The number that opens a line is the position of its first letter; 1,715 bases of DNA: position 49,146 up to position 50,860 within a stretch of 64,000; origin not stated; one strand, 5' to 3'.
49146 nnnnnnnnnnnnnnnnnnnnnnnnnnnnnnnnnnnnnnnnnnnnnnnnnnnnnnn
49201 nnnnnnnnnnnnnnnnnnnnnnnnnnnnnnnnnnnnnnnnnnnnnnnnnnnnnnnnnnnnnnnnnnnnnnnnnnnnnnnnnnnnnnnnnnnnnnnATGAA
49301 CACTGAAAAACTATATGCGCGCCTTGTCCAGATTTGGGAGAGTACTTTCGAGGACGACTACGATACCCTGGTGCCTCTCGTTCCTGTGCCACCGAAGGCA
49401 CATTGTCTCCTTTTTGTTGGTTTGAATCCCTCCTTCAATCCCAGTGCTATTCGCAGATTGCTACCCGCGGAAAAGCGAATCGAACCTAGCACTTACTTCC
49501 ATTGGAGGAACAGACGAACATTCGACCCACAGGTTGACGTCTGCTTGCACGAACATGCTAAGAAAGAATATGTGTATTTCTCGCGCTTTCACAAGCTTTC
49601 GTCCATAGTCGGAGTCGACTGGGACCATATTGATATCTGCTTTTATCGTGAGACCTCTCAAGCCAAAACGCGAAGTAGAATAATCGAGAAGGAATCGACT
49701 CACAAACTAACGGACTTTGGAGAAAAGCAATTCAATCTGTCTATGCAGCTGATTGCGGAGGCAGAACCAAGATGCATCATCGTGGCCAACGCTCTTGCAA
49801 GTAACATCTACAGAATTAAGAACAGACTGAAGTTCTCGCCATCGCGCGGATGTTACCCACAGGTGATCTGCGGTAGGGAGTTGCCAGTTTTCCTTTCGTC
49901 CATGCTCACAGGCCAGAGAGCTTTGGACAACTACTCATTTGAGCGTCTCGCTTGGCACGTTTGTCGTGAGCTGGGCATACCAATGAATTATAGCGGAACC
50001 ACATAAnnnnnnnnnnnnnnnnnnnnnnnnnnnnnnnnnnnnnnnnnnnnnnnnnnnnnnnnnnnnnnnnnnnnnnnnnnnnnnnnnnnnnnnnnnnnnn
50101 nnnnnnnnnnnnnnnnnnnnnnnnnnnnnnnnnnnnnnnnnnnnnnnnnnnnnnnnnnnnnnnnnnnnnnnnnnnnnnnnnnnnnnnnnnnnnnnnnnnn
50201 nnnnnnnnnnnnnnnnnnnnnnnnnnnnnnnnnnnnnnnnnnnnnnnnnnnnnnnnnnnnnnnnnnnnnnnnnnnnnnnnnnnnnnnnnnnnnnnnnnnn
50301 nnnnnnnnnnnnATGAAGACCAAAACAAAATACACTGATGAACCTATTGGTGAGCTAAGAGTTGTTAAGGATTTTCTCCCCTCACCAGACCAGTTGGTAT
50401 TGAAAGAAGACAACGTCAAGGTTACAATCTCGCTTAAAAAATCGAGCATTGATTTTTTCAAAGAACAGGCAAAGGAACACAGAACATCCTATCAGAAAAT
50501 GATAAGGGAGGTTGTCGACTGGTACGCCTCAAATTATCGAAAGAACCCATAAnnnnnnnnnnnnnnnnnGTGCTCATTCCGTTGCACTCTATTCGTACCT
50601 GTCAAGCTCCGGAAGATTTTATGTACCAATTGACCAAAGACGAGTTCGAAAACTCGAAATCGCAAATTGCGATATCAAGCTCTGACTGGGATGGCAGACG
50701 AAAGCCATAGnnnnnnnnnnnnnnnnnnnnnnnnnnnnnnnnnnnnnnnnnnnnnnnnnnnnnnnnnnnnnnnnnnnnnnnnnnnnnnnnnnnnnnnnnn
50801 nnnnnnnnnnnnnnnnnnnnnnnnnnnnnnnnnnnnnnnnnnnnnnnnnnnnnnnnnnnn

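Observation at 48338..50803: Repeat family R1 (~125 bp, three copies) brackets gene cassettes and includes the last codons of small coupled ORFs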

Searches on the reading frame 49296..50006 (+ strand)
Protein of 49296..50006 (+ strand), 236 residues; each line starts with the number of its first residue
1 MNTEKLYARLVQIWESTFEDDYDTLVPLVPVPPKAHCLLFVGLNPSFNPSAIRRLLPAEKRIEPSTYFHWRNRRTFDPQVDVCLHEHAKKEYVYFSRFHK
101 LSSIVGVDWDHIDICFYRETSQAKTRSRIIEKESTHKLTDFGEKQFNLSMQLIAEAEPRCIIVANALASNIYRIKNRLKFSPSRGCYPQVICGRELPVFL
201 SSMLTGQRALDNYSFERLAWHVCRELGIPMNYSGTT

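Call 9: search_protein_families(library=pfam, proteins=[window:49296-50006:+], max_evalue=0.01)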
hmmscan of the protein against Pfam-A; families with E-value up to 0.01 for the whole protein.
window:49296-50006:+ (236 aa): 0 families

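Call 26: find_encoding_contigs(protein=window:49296-50006:+, flank=10000, max_places=10)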
Protein window:49296-50006:+ (236 aa): 1 contig read that carries it; 1 place shown.
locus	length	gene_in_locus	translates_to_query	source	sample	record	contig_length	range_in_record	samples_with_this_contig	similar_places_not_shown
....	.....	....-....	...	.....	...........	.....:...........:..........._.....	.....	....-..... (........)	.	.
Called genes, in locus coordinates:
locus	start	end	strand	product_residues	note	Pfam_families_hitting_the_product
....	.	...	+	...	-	?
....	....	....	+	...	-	-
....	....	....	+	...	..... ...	-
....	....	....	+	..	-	-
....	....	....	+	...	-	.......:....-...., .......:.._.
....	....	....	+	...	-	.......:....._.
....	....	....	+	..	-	-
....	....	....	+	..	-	-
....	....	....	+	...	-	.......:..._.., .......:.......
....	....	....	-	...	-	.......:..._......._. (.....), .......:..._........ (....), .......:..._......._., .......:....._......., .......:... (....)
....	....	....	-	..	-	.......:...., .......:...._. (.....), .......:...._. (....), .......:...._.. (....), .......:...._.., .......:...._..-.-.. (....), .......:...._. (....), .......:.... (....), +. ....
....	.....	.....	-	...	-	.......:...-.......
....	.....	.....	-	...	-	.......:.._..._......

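Call 42: find_homologous_proteins(query=window:49296-50006:+, max_evalue=0.001)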
Query window:49296-50006:+ (236 aa): 70 proteins with E <= 0.001 among 214 candidates.
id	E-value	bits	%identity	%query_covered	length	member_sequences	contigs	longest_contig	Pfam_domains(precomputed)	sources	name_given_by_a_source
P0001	1.8e-160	550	100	100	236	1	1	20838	-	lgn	-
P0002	2.7e-108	379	71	99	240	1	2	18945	-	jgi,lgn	jgi:hypothetical protein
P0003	1.2e-79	285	54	99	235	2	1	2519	-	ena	-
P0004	1.4e-73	265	54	97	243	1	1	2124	-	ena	-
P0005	1.1e-71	259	53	96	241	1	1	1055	-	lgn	-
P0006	1.3e-68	249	50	95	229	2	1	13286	-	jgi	jgi:hypothetical protein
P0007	2.9e-66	241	52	88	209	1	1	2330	-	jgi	jgi:hypothetical protein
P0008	1.3e-64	236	52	94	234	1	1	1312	-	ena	-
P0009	2.7e-60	222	47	96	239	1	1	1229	-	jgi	jgi:hypothetical protein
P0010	1.1e-59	220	46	96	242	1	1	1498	-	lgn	-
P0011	3.6e-55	205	44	94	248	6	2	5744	-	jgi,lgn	-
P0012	1.2e-53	200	45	94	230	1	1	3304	-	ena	-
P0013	2.8e-53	199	43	94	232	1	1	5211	-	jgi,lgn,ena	-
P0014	5.8e-52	195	40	96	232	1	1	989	-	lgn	-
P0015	9.6e-51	191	40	96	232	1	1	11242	-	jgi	jgi:hypothetical protein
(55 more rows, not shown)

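Call 43: find_encoding_contigs(protein=P0002, flank=6000, max_places=4)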
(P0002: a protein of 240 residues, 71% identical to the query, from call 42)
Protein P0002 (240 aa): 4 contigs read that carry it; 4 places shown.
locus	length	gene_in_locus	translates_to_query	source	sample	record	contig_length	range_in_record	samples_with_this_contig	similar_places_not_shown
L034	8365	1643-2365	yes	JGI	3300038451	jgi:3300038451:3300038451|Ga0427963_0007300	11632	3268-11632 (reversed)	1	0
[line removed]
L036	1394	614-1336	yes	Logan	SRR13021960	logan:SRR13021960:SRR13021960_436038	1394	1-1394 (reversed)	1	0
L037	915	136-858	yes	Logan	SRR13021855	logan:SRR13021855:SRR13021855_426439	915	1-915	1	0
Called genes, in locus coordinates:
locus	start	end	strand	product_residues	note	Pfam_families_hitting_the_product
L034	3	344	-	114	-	?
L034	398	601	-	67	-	PF13384:HTH_23 (faint), PF13560:HTH_31, PF12844:HTH_19 (weak), PF01381:HTH_3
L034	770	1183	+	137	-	PF04014:MazE_antitoxin (weak)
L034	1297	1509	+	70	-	-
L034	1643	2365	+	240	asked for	-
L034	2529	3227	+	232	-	PF04326:SLFN_AlbA_2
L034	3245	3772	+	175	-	PF00589:Phage_integrase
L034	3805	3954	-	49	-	-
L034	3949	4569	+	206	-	-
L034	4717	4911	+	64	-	PF04014:MazE_antitoxin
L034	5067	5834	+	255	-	PF00142:Fer4_NifH, PF01656:CbiA, PF02374:ArsA_ATPase (weak), PF06564:CBP_BcsQ (faint), PF07015:VirC1 (faint), PF09140:MipZ (weak), PF10609:ParA, PF13614:AAA_31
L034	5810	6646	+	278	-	PF02195:ParB_N, PF17762:HTH_ParB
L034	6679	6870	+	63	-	-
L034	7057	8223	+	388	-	PF10134:RPA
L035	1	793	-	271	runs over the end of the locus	-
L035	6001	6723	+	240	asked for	-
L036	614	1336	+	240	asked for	-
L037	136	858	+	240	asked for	-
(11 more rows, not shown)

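Call 44: find_encoding_contigs(protein=P0006, flank=6000, max_places=4)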
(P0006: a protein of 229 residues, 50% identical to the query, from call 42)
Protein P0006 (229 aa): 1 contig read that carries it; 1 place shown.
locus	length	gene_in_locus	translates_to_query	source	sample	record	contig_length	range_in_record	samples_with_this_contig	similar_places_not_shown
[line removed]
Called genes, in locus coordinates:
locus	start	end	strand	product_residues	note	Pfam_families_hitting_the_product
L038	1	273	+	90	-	?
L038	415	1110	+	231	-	PF13442:Cytochrome_CBB3, PF00034:Cytochrom_C, PF13442:Cytochrome_CBB3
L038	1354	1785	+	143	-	PF02082:Rrf2, PF12802:MarR_2 (faint)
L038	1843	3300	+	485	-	PF01654:Cyt_bd_oxida_I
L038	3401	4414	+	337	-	PF02322:Cyt_bd_oxida_II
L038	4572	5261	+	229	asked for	-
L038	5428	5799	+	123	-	-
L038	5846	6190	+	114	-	PF00077:RVP (weak), PF13650:Asp_protease_2, PF13975:gag-asp_proteas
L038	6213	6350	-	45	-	-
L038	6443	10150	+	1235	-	PF00664:ABC_membrane, PF13191:AAA_16 (faint), PF13481:AAA_25 (faint), PF00005:ABC_tran, PF01926:MMR_HSR1 (faint), PF02463:SMC_N (faint), PF00664:ABC_membrane (weak), PF00005:ABC_tran, +4 more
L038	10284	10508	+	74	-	PF03840:SecG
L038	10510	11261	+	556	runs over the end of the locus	PF00496:SBP_bac_5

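Call 59: search_protein_families(library=padloc, proteins=[window:49296-50006:+], max_evalue=0.001)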
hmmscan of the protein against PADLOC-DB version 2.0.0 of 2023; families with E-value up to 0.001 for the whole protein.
window:49296-50006:+ (236 aa): 0 families

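Call 60: search_protein_families(library=ncbifam, proteins=[window:49296-50006:+], max_evalue=0.001)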
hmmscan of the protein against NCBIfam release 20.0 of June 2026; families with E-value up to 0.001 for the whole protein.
window:49296-50006:+ (236 aa): 0 families

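Call 80: predict_structure(alignment_id=A4)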
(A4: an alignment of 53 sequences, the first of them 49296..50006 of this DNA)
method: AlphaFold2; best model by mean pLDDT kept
length: 236 residues; sequences in the alignment: 53
mean_pLDDT: 93.1   pTM: 0.90
mean pLDDT of the five models: 93.1, 92.7, 92.5, 92.4, 91.6
residues with pLDDT >= 90: 204; 70-90: 20; 50-70: 12; < 50: 0
segments of 3 or more residues with pLDDT < 50: none
pLDDT, mean of each block of 10 residues (from residue 1): 94 96 95 98 95 90 95 96 95 93 96 96 94 93 98 98 95 97 97 97 61 87 96 72
secondary structure, 60 per line:
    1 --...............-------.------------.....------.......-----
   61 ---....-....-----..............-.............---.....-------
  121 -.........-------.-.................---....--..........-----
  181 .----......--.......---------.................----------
elements in order: H3-17 E38-42 H49-55 H64-67 H78-91 H93-105 E109-113 H122-129 H140-156 E160-163 H166-175 E186-191 E194-200 H210-226

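Call 82: fold_search(model_id=the predicted structure, library=pdb)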
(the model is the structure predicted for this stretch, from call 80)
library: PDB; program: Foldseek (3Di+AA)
matches with E <= 10: 403; with E <= 0.001: 3
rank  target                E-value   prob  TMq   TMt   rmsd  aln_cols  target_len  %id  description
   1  4zby                  1.5e-04  1.00  0.52  0.61   5.4       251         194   15  Family 4 uracil-DNA glycosylase from Sulfolobus tokodaii (uracil complex form) (released 2015-09-09)
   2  1l9g                  2.2e-04  1.00  0.46  0.54   7.2       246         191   11  CRYSTAL STRUCTURE OF URACIL-DNA GLYCOSYLASE FROM T. MARITIMA (released 2003-05-27)
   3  4zbx                  6.2e-04  1.00  0.50  0.58   5.8       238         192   14  Family 4 uracil-DNA glycosylase from Sulfolobus tokodaii (free form, X-ray wavelength=0.9000) (released 2015-09-09)
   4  8iif                  1.1e-03  1.00  0.48  0.53   7.2       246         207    9  H109A mutant of uracil DNA glycosylase X (released 2023-06-21)
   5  8iio                  1.7e-03  1.00  0.44  0.49   7.4       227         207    9  H109Q mutant of uracil DNA glycosylase X (released 2023-06-21)
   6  2d07_A                1.8e-03  0.99  0.40  0.43   9.2       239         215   10  Crystal Structure of SUMO-3-modified Thymine-DNA Glycosylase (released 2006-06-06)
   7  5h98_A                2.3e-03  0.99  0.42  0.45   9.3       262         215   12  Crystal structure of Geobacter metallireducens SMUG1 (released 2016-04-27)
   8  6ajq                  2.5e-03  1.00  0.48  0.53   6.4       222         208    9  E52Q mutant form of Uracil DNA glycosylase X from Mycobacterium smegmatis. (released 2019-05-29)
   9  6ioc                  2.6e-03  1.00  0.45  0.50   6.6       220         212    9  The structure of the H109Q mutant of UdgX in complex with uracil (released 2019-07-24)
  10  4fnc_A                2.8e-03  0.97  0.36  0.42   9.4       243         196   12  Human TDG in a post-reactive complex with 5-hydroxymethyluracil (5hmU) (released 2012-09-19)
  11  8iis                  2.9e-03  1.00  0.45  0.48   6.9       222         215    8  MsmUdgX H109S/R184A double mutant (released 2023-06-21)
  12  8iiq                  3.1e-03  1.00  0.47  0.53   7.7       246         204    8  MsmUdgX H109S/E52N double mutant (released 2023-06-21)
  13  6ajp                  3.5e-03  1.00  0.40  0.45   7.4       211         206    9  Complex form of Uracil DNA glycosylase X and deoxyuridine monophosphate. (released 2019-05-29)
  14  9lhp_A                3.5e-03  0.99  0.41  0.44   8.8       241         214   12  Crystal structure of human thymine DNA glycosylase TDG in complex with a covalent inhibitor (1S, 5R)-C-2711 (released 2026-03-11)
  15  1vk2                  4.8e-03  1.00  0.46  0.55   7.1       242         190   11  Crystal structure of Uracil-DNA glycosylase (TM0511) from Thermotoga maritima at 1.90 A resolution (released 2004-05-04)
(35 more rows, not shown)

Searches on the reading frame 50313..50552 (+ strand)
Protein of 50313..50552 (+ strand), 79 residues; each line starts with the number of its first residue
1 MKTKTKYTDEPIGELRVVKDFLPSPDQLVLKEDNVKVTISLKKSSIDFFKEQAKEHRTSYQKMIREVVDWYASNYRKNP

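Call 9: search_protein_families(library=pfam, proteins=[window:50313-50552:+], max_evalue=0.01)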
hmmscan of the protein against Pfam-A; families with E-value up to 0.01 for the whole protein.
window:50313-50552:+ (79 aa): 2 families
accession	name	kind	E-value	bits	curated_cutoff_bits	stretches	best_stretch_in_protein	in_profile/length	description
PF19891.5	DUF6364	-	0.00026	21.9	27.3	1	34-65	2-33/70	Family of unknown function (DUF6364)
PF14384.12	BrnA_antitoxin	-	0.0065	17.3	26.1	1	7-66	5-62/68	BrnA antitoxin of type II toxin-antitoxin system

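Call 25: find_encoding_contigs(protein=window:50313-50552:+, flank=10000, max_places=10)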
Protein window:50313-50552:+ (79 aa): 1 contig read that carries it; 1 place shown.
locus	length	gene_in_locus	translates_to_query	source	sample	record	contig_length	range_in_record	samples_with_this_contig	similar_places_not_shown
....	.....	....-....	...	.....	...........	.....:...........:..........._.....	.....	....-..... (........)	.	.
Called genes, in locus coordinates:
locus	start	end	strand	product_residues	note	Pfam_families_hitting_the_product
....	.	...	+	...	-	?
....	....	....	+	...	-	-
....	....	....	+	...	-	-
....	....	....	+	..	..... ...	-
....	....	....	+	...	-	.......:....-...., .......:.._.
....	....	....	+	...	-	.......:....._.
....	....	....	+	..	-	-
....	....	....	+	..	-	-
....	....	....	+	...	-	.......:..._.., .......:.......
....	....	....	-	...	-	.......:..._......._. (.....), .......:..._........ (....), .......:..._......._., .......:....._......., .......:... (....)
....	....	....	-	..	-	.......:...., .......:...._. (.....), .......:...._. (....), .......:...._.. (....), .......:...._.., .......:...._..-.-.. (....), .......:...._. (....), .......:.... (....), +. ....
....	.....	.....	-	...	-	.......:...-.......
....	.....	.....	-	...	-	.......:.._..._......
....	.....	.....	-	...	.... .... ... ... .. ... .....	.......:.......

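Call 59: search_protein_families(library=padloc, proteins=[window:50313-50552:+], max_evalue=0.001)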
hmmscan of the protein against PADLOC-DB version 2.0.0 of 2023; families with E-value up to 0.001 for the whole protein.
window:50313-50552:+ (79 aa): 0 families

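Call 60: search_protein_families(library=ncbifam, proteins=[window:50313-50552:+], max_evalue=0.001)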
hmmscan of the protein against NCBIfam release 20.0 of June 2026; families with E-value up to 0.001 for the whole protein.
window:50313-50552:+ (79 aa): 0 families

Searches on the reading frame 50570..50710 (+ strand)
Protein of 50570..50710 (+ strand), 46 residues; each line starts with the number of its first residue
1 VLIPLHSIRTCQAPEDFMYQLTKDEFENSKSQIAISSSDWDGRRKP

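Call 9: search_protein_families(library=pfam, proteins=[window:50570-50710:+], max_evalue=0.01)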
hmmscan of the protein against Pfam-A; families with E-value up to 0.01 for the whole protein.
window:50570-50710:+ (46 aa): 1 family
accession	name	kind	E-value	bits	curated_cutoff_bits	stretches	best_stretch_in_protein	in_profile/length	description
PF10543.14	ORF6N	-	1.8e-05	25.4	27.8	1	14-44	40-69/86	ORF6N domain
